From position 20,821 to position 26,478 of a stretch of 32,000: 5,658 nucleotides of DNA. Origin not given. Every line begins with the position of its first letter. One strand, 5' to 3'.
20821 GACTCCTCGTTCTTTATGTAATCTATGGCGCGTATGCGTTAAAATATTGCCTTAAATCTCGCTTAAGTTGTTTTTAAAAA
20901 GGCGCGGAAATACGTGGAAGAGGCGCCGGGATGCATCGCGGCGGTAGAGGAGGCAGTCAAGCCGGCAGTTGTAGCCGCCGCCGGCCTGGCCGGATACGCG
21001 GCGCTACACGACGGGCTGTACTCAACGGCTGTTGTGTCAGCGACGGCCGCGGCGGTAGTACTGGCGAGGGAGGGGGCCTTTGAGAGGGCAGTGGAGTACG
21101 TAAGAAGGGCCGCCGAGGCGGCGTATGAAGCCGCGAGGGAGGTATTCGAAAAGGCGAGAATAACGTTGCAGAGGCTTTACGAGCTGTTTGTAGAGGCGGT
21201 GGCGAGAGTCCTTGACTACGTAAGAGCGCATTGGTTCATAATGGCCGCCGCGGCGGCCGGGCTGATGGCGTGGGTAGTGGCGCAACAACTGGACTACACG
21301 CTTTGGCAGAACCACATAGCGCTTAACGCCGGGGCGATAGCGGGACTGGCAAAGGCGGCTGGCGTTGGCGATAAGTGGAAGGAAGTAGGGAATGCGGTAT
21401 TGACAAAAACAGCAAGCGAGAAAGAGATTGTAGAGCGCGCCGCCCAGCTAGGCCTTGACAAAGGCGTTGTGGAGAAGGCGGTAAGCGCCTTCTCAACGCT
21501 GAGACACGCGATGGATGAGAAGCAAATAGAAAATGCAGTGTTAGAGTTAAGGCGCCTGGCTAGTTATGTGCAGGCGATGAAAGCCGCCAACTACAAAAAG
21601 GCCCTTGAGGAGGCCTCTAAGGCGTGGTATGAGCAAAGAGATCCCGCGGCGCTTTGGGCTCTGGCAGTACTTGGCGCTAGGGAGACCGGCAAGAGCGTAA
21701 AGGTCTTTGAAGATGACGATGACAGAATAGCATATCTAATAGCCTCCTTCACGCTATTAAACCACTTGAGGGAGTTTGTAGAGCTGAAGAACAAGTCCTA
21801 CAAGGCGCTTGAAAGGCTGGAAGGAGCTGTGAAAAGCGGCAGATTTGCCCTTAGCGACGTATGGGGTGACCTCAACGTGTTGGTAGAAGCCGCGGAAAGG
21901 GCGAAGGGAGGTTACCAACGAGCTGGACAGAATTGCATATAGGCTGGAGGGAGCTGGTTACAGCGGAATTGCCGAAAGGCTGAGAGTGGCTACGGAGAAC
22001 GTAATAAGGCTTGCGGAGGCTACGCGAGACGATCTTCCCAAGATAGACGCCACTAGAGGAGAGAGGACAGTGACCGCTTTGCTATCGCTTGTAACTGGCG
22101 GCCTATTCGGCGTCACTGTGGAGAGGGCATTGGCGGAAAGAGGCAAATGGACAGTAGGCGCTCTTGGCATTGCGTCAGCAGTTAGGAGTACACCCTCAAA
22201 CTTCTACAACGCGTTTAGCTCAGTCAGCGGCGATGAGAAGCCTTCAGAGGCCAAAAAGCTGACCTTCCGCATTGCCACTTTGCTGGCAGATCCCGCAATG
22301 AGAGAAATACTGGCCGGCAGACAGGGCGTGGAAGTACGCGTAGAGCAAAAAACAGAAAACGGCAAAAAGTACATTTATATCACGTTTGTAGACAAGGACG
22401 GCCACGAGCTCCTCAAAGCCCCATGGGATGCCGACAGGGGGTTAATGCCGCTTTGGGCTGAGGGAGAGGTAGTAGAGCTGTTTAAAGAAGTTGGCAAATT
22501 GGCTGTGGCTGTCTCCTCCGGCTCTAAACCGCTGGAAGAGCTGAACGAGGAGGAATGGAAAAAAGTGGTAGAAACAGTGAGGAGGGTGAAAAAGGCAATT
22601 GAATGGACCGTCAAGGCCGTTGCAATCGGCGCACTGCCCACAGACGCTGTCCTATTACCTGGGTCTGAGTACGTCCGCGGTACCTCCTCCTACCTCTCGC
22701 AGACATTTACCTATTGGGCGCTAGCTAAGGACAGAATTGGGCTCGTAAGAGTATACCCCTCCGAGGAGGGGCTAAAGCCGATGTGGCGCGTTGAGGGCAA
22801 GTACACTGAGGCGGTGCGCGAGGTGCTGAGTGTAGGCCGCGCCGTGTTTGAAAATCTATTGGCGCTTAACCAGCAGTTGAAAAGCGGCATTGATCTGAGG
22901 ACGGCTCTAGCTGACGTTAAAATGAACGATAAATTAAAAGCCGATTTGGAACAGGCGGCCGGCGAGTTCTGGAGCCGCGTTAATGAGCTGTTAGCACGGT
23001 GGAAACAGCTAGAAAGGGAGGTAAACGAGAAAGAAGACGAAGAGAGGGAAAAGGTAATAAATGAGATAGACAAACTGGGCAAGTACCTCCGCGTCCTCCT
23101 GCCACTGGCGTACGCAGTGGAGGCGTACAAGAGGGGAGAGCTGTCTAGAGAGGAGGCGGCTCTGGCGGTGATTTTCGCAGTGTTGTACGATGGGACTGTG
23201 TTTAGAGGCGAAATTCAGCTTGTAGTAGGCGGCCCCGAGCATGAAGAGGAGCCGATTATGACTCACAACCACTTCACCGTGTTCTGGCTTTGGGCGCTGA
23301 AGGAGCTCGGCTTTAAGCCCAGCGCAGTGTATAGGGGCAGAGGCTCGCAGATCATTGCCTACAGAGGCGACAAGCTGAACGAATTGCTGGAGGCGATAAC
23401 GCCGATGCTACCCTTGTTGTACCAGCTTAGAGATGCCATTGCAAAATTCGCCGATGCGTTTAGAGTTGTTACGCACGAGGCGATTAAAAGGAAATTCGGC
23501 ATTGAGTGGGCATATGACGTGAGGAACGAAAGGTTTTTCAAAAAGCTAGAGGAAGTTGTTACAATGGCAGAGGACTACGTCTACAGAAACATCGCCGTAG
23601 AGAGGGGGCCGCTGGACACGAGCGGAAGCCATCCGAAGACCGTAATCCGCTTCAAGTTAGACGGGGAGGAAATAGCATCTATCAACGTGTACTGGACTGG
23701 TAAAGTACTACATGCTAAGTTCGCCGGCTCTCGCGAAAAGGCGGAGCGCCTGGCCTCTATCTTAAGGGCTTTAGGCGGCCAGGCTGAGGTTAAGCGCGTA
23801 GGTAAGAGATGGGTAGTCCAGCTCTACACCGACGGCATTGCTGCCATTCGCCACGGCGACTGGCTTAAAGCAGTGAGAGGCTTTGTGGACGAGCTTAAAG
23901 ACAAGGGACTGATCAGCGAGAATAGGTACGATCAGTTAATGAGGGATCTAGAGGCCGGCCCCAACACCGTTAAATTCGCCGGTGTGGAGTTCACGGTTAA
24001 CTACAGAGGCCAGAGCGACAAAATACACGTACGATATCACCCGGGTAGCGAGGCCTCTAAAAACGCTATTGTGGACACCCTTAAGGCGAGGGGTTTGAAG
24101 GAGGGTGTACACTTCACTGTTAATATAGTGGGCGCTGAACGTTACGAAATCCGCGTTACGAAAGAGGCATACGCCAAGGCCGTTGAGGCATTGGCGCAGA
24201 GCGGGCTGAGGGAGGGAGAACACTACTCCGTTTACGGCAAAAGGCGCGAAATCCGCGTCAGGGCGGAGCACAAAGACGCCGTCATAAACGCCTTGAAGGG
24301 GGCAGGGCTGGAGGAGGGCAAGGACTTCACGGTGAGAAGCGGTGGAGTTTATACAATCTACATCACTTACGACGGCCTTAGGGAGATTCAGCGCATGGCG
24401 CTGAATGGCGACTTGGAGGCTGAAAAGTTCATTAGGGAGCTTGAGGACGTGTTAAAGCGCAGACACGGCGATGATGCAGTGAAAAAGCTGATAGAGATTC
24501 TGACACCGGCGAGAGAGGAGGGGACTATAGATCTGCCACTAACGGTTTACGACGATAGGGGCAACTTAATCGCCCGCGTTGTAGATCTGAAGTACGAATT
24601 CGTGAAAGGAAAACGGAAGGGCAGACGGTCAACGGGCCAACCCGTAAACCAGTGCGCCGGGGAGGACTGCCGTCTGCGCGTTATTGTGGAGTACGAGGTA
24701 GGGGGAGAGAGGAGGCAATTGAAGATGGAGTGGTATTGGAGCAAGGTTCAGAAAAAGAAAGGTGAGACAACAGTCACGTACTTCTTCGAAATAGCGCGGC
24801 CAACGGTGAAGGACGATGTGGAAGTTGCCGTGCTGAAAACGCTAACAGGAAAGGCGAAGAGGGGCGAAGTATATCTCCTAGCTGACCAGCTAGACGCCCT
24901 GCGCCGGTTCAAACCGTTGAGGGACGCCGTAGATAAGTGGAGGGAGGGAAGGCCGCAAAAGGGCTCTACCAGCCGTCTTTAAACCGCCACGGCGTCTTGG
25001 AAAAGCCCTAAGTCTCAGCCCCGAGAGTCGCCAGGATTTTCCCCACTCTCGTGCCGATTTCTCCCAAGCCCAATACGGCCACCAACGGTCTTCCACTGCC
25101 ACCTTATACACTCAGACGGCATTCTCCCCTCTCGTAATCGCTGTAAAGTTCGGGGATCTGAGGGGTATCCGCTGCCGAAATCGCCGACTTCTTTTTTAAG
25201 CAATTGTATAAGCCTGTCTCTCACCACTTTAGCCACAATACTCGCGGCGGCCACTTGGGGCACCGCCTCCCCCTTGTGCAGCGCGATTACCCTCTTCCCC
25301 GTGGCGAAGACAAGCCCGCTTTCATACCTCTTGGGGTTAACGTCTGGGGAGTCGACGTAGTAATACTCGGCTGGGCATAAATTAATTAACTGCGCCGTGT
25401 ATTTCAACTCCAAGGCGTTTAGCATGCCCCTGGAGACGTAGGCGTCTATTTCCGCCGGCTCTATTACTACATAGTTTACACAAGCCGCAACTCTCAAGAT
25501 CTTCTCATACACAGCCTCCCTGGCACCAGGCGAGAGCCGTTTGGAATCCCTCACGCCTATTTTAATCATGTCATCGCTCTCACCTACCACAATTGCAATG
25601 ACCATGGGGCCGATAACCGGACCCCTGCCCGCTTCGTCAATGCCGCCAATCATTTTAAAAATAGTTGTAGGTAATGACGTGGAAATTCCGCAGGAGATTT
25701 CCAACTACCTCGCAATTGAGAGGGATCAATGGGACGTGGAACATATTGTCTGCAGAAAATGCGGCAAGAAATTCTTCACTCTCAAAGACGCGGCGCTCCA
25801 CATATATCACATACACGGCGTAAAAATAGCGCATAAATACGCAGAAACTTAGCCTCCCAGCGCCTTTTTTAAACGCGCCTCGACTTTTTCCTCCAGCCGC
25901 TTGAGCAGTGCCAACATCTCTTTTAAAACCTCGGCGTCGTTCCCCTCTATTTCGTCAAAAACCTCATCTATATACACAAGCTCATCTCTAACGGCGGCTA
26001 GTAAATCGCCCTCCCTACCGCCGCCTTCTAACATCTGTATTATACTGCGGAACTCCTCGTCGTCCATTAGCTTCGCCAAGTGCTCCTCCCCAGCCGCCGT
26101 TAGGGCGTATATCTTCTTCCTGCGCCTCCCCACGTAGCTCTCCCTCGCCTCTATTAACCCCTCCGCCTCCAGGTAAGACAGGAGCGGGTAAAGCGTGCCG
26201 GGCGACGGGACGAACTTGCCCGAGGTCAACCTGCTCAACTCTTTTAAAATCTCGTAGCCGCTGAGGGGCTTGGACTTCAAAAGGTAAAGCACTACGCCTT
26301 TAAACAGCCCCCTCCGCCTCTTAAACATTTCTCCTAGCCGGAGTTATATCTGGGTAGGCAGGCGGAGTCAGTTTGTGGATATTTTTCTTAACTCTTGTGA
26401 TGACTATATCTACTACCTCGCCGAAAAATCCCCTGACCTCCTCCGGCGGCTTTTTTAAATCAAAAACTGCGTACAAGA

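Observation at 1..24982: A divergent two-gene repeat unit occurs three times, and no large-gene copy is intact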

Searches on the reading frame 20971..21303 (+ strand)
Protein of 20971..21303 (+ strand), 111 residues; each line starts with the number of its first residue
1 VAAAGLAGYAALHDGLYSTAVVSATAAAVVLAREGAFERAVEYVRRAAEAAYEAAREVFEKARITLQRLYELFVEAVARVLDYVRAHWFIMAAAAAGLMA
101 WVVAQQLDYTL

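Call 95: find_related_loci(query=A8, collection=metagenome_contigs, flank=4000)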
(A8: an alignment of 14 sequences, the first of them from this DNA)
Query A8 (111 aa) in metagenome_contigs; peptide patterns used: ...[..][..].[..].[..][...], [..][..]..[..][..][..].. (x = any residue, [..] = any of these).
598 stretches matched a pattern (row limit reached: there are more); 393 encode a relative of the query (tblastn E <= 1e-3); the best 80 are kept; 80 distinct loci.
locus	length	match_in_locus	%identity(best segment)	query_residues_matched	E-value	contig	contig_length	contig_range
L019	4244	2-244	83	31-111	2e-42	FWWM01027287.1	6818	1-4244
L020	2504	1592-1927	55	1-107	5e-28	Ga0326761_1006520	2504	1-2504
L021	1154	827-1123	59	11-107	8e-28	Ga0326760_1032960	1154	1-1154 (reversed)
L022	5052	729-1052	56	3-107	2e-27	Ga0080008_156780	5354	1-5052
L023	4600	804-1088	59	13-104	6e-27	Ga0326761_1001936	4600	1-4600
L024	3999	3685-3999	58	3-103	4e-26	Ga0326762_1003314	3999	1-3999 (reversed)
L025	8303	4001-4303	55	9-107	4e-26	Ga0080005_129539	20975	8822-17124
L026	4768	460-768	58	2-100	6e-26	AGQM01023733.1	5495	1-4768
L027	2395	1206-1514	59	2-100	1e-25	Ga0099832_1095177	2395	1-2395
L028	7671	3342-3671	55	2-107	1e-25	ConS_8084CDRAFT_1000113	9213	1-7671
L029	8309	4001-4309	55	2-100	2e-25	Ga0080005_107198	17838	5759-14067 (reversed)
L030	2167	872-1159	57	15-107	2e-25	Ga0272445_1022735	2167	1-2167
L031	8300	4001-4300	55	11-107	2e-25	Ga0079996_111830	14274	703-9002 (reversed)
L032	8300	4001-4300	53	11-107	3e-25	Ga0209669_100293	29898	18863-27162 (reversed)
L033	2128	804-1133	57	2-107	3e-25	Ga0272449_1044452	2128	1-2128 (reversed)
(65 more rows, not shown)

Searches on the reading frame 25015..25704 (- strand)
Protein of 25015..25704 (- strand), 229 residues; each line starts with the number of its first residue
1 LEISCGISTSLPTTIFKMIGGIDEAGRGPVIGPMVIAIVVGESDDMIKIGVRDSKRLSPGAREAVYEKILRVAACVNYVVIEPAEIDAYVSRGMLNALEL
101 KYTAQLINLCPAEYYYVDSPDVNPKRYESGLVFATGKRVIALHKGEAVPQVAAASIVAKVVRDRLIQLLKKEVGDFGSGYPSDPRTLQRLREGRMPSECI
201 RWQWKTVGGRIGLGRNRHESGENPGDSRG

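Call 24: search_protein_families(library=pfam, proteins=[window:25015-25704:-], max_evalue=0.01)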
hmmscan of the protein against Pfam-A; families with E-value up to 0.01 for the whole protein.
window:25015-25704:- (229 aa): 1 family
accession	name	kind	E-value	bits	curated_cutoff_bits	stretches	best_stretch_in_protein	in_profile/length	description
PF01351.25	RNase_HII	-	3.3e-37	128.8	25.8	1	21-207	2-199/199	Ribonuclease HII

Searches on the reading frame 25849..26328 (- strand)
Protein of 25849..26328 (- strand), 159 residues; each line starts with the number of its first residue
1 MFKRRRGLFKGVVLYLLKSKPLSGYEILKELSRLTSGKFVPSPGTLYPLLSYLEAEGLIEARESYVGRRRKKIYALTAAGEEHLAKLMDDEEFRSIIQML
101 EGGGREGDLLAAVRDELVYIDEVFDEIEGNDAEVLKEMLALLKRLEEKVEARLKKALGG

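Call 24: search_protein_families(library=pfam, proteins=[window:25849-26328:-], max_evalue=0.01)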
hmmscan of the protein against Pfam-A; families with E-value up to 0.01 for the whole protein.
window:25849-26328:- (159 aa): 3 families
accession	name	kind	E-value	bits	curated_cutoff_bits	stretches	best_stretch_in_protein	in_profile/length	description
PF03551.20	PadR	-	7.4e-20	71.2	27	1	13-85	1-74/75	Transcriptional regulator PadR-like family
PF22194.2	F-93_WHD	-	0.00015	22.2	28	1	12-80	2-62/62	F-93, winged-helix domain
PF13601.12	HTH_34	-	0.00016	22.2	27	1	42-87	27-72/80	Winged helix DNA-binding domain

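Call 77: find_encoding_contigs(protein=window:25849-26328:-, flank=10000, max_places=6)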
Protein window:25849-26328:- (159 aa): 21 contigs read that carry it; 6 places shown.
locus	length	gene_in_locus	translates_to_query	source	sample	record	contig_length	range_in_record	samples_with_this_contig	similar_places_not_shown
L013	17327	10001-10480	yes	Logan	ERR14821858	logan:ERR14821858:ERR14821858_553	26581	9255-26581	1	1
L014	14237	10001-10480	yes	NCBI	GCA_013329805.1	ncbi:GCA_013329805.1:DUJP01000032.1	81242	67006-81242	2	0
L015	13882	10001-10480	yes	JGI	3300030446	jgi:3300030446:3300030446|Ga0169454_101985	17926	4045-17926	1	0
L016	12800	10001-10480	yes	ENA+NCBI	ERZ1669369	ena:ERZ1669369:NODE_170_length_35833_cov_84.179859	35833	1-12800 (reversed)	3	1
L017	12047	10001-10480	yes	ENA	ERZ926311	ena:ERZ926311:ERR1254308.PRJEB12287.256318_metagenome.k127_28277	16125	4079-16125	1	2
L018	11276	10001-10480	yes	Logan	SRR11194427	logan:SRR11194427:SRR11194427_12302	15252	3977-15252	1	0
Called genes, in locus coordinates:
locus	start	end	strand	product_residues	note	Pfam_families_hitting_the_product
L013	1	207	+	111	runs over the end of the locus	PF09969:DUF2203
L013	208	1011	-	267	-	PF02655:ATP-grasp_3, PF02786:CPSase_L_D2, PF08443:RimK, PF02222:ATP-grasp (weak), PF02955:GSH-S_ATP, PF07478:Dala_Dala_lig_C (weak)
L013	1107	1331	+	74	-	-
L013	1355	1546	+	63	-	-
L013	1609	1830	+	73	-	-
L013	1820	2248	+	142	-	PF06557:DUF1122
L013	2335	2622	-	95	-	PF00708:Acylphosphatase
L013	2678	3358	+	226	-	-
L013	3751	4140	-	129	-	PF12802:MarR_2 (weak)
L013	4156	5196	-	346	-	PF13091:PLDc_2, PF00614:PLDc (faint), PF13091:PLDc_2 (weak)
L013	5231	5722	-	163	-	PF01209:Ubie_methyltran (weak), PF13489:Methyltransf_23 (weak), PF13847:Methyltransf_31 (weak), PF08241:Methyltransf_11, PF08242:Methyltransf_12, PF13649:Methyltransf_25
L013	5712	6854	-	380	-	-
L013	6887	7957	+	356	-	PF00005:ABC_tran, PF13304:AAA_21 (faint)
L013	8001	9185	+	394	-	PF00108:Thiolase_N, PF00109:ketoacyl-synt (weak), PF02803:Thiolase_C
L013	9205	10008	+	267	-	PF02540:NAD_synthase, PF03054:tRNA_Me_trans (faint)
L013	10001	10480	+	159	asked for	PF03551:PadR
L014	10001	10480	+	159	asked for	PF03551:PadR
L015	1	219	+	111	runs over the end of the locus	PF09969:DUF2203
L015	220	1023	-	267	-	PF02655:ATP-grasp_3, PF02786:CPSase_L_D2, PF08443:RimK, PF02222:ATP-grasp (weak), PF02955:GSH-S_ATP, PF07478:Dala_Dala_lig_C (weak)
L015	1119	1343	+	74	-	-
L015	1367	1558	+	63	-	-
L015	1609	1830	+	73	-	-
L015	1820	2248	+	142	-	PF06557:DUF1122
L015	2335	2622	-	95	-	PF00708:Acylphosphatase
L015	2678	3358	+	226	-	-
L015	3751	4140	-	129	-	PF12802:MarR_2 (weak)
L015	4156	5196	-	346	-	PF13091:PLDc_2, PF00614:PLDc (faint), PF13091:PLDc_2 (weak)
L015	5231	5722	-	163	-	PF01209:Ubie_methyltran (weak), PF13489:Methyltransf_23 (weak), PF13847:Methyltransf_31 (weak), PF08241:Methyltransf_11, PF08242:Methyltransf_12, PF13649:Methyltransf_25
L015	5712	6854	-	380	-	-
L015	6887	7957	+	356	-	PF00005:ABC_tran, PF13304:AAA_21 (faint)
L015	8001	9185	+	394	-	PF00108:Thiolase_N, PF00109:ketoacyl-synt (weak), PF02803:Thiolase_C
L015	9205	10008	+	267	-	PF02540:NAD_synthase, PF03054:tRNA_Me_trans (faint)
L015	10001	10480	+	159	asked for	PF03551:PadR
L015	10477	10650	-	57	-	-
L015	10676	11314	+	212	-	PF01351:RNase_HII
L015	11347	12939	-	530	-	PF07775:PaRep2b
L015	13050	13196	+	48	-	PF07903:PaRep2a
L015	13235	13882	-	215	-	?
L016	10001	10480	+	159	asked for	PF03551:PadR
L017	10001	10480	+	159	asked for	PF03551:PadR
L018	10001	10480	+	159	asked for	PF03551:PadR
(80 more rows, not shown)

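Call 83: search_protein_families(library=pfam, proteins=[L015:13235-13882:-], max_evalue=0.01)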
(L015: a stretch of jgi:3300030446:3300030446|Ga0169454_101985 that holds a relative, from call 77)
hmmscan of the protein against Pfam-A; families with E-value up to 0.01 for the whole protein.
L015:13235-13882:- (215 aa): 1 family
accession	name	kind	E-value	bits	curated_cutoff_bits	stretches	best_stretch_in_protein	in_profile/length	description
PF01032.23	FecCD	-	2.6e-38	132.2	26.5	1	7-212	104-311/311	FecCD transport family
